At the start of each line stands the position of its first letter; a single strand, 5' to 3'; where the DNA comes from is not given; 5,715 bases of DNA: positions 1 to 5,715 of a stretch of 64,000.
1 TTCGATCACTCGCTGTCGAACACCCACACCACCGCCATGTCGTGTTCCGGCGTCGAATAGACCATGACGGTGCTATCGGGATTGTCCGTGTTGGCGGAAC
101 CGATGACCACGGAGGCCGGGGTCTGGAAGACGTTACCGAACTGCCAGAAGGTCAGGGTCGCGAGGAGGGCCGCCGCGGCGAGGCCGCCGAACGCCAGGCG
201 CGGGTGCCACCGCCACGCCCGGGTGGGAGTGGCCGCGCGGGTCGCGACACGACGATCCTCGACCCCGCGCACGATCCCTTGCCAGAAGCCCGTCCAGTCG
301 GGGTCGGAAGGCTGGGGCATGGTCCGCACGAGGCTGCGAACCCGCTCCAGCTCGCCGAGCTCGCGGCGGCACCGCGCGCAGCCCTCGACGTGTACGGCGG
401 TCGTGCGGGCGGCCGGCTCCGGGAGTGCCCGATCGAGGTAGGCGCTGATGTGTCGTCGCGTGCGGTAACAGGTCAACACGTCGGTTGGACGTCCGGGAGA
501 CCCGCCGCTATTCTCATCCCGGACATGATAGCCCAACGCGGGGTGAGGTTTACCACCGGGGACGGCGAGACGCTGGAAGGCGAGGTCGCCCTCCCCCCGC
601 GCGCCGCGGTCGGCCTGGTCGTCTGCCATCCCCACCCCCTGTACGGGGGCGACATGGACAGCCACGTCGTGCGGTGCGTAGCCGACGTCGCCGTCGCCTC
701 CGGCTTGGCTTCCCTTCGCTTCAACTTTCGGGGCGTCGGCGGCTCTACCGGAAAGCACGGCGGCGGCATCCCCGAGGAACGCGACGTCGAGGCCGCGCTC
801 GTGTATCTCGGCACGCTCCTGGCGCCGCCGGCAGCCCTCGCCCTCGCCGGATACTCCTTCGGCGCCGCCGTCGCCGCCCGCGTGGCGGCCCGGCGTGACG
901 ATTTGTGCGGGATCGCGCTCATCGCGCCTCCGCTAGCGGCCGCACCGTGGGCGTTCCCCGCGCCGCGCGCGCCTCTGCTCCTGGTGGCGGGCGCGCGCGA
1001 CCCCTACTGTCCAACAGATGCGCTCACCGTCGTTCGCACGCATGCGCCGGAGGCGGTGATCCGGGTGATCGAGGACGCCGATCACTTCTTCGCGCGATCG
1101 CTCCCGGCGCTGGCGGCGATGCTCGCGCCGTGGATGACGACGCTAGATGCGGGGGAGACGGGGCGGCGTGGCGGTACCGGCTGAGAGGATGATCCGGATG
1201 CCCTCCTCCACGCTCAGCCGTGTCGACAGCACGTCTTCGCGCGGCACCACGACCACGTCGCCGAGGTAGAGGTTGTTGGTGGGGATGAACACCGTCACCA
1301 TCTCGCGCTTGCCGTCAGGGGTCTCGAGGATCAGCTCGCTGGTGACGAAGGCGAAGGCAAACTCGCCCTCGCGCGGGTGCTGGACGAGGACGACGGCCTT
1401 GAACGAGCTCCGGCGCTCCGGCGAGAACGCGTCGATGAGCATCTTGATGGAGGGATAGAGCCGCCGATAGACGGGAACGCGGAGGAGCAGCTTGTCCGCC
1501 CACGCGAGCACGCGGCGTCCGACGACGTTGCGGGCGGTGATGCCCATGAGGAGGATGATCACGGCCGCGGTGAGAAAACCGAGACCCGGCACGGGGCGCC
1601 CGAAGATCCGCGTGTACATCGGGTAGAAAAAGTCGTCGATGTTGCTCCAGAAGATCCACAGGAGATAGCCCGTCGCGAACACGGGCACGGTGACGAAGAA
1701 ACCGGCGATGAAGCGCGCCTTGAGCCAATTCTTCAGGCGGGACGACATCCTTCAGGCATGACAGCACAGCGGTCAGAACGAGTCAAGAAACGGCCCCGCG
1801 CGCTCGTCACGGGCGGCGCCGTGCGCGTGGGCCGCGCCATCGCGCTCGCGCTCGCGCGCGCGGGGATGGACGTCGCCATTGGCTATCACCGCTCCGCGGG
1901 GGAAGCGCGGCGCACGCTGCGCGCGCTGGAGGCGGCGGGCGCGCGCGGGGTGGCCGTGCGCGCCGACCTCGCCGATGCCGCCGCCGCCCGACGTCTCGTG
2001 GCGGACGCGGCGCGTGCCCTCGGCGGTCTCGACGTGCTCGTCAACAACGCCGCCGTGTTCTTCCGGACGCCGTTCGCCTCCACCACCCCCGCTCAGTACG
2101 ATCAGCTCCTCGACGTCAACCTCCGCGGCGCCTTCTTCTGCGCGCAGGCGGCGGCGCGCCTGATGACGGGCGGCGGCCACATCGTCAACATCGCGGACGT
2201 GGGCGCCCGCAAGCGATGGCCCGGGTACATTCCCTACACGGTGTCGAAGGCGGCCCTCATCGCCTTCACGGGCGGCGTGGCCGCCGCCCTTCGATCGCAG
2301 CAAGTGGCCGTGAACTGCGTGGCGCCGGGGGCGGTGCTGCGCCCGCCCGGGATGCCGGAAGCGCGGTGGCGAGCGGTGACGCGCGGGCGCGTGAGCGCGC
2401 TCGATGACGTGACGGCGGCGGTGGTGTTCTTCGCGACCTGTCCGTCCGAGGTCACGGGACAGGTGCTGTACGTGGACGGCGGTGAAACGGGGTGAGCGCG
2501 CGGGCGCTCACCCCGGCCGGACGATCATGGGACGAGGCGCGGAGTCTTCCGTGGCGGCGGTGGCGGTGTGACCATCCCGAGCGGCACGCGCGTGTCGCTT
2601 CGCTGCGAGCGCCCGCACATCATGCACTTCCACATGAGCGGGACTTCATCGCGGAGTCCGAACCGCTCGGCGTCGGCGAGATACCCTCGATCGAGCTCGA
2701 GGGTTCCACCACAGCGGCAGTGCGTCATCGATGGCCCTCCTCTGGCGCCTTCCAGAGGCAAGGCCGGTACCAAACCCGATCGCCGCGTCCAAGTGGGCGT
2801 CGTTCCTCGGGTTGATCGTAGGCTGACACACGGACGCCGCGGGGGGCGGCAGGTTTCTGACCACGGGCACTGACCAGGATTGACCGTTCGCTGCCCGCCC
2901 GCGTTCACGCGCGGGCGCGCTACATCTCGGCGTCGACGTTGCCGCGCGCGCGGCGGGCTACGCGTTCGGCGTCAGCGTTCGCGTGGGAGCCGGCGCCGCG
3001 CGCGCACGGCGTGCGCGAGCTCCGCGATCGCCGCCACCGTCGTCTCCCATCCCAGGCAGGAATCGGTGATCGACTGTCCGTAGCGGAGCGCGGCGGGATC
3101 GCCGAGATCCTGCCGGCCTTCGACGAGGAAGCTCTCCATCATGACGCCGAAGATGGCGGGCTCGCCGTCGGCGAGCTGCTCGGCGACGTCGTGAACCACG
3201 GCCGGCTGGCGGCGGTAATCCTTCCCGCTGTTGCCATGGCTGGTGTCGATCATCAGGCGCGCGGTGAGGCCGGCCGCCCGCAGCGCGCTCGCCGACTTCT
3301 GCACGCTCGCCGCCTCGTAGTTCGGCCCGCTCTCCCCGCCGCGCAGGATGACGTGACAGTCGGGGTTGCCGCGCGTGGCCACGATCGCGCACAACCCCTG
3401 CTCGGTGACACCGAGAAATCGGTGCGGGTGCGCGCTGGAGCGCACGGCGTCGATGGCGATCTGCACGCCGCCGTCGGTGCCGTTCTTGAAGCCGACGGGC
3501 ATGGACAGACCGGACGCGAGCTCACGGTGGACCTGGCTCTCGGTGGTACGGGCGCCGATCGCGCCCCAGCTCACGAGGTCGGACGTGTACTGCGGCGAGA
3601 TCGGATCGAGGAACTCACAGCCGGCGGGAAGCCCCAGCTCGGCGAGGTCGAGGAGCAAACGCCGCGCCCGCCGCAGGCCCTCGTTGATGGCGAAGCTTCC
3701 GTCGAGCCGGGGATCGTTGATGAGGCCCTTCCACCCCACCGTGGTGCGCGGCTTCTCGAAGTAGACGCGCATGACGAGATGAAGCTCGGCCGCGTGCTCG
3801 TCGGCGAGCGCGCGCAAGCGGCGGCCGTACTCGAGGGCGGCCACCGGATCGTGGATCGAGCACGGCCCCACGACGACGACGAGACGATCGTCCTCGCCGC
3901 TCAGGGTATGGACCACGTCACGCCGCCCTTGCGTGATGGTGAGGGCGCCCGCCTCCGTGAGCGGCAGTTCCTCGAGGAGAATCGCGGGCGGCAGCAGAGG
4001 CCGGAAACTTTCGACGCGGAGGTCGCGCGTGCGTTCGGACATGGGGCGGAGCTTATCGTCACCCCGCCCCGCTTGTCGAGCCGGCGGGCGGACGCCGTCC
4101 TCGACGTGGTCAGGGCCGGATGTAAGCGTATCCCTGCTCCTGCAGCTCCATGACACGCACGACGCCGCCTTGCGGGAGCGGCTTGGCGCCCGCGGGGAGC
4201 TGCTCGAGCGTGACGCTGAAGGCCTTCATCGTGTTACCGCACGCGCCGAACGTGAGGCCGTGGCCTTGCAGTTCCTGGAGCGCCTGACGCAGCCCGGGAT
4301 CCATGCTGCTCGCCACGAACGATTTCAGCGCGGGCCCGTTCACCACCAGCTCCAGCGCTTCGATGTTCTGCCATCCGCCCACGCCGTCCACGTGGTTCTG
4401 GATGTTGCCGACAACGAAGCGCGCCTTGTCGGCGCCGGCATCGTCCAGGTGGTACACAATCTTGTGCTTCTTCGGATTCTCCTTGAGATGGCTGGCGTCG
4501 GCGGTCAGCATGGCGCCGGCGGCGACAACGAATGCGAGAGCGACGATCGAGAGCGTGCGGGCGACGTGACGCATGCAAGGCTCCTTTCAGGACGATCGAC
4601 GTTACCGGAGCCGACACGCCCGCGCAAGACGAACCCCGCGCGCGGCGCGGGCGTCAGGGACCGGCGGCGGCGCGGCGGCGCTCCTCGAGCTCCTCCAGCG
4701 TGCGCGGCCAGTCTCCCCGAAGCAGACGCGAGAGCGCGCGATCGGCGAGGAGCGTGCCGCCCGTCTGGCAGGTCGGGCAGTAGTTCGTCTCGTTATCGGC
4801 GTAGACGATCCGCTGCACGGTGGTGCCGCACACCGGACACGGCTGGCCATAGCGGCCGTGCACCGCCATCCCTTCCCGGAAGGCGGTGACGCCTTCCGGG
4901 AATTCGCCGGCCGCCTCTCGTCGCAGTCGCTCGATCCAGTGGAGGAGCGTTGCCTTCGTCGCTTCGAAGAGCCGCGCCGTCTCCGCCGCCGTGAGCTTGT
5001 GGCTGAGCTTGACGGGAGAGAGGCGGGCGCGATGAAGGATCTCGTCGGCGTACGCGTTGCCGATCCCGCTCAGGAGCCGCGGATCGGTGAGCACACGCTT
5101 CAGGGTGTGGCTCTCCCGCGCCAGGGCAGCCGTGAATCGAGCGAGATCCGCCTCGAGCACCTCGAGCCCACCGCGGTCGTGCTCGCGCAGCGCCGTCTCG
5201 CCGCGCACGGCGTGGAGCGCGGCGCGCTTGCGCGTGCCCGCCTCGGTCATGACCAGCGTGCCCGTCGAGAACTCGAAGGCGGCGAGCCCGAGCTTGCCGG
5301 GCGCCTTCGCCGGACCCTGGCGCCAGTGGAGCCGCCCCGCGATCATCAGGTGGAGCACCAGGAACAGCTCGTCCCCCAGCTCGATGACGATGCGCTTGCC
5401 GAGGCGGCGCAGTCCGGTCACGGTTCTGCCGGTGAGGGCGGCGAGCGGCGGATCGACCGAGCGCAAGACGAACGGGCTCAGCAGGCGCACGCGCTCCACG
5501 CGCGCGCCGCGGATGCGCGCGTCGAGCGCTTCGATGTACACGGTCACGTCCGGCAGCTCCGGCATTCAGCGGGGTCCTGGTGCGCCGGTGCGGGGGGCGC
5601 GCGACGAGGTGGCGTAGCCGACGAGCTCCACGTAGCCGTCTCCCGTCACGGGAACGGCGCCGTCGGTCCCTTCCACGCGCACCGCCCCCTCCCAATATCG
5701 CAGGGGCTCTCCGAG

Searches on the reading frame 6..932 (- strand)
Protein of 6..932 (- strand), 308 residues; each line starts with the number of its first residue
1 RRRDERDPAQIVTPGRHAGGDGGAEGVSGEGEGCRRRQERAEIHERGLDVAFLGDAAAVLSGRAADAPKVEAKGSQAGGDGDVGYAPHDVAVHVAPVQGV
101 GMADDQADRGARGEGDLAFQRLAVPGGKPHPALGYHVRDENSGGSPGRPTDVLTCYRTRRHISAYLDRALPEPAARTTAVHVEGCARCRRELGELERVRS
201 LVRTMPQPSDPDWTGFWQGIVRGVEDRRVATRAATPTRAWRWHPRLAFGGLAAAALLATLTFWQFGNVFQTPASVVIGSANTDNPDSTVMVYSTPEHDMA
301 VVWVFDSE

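Call 79: search_protein_families(library=pfam, proteins=[window:6-932:-], max_evalue=0.0001)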
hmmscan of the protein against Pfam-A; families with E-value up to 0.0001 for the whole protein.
window:6-932:- (308 aa): 1 family
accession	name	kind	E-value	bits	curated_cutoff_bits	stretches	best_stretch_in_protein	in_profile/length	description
PF13490.11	zf-HC2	-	1.3e-06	28.8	22.2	1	155-189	1-35/35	Putative zinc-finger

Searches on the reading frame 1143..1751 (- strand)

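Call 79: search_protein_families(library=pfam, proteins=[window:1143-1751:-], max_evalue=0.0001)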
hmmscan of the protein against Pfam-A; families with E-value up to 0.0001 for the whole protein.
window:1143-1751:- (202 aa): 1 family
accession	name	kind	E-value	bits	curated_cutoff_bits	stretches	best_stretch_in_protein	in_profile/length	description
PF04367.18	DUF502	-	6.3e-26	90.8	23.8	1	61-159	2-102/107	Protein of unknown function (DUF502)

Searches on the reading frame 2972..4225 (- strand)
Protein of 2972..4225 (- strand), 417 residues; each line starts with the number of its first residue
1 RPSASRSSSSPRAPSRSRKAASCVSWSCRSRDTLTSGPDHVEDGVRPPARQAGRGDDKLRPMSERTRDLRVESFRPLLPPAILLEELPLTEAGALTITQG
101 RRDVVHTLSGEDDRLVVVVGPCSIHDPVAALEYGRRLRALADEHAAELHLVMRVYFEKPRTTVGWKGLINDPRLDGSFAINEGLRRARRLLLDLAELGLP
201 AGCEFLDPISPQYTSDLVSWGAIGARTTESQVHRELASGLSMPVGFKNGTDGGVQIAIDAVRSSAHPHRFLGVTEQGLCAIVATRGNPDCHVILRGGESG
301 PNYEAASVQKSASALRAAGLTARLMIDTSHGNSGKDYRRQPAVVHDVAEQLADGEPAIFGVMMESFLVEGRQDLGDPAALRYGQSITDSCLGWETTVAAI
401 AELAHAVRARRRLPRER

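Call 18: search_protein_families(library=pfam, proteins=[window:2972-4225:-], max_evalue=0.001)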
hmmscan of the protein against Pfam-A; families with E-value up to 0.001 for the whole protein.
window:2972-4225:- (417 aa): 1 family
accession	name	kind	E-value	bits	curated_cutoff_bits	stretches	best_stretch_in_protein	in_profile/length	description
PF00793.26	DAHP_synth_1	-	1.3e-94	316.5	25.5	1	106-398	9-267/270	DAHP synthetase I family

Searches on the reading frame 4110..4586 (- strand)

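Call 18: search_protein_families(library=pfam, proteins=[window:4110-4586:-], max_evalue=0.001)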
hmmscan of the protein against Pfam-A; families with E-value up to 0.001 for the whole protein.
window:4110-4586:- (158 aa): 1 family
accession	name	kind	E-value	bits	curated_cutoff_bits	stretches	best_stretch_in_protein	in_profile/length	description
PF02635.20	DsrE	-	3.5e-05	24.4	22.7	1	79-157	35-115/116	DsrE/DsrF-like family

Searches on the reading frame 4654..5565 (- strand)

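Call 18: search_protein_families(library=pfam, proteins=[window:4654-5565:-], max_evalue=0.001)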
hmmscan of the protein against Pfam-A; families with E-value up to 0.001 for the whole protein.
window:4654-5565:- (303 aa): 3 families
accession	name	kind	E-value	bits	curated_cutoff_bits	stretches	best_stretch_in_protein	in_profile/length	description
PF01149.29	Fapy_DNA_glyco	-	1.5e-17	64.7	25.5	1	1-103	1-104/117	Formamidopyrimidine-DNA glycosylase N-terminal domain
PF06831.19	H2TH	-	6.7e-15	55.3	34.7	1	140-212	11-83/93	Formamidopyrimidine-DNA glycosylase H2TH domain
PF06827.20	zf-FPG_IleRS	-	2.7e-09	37.1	21.3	1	240-268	1-29/30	Zinc finger found in FPG and IleRS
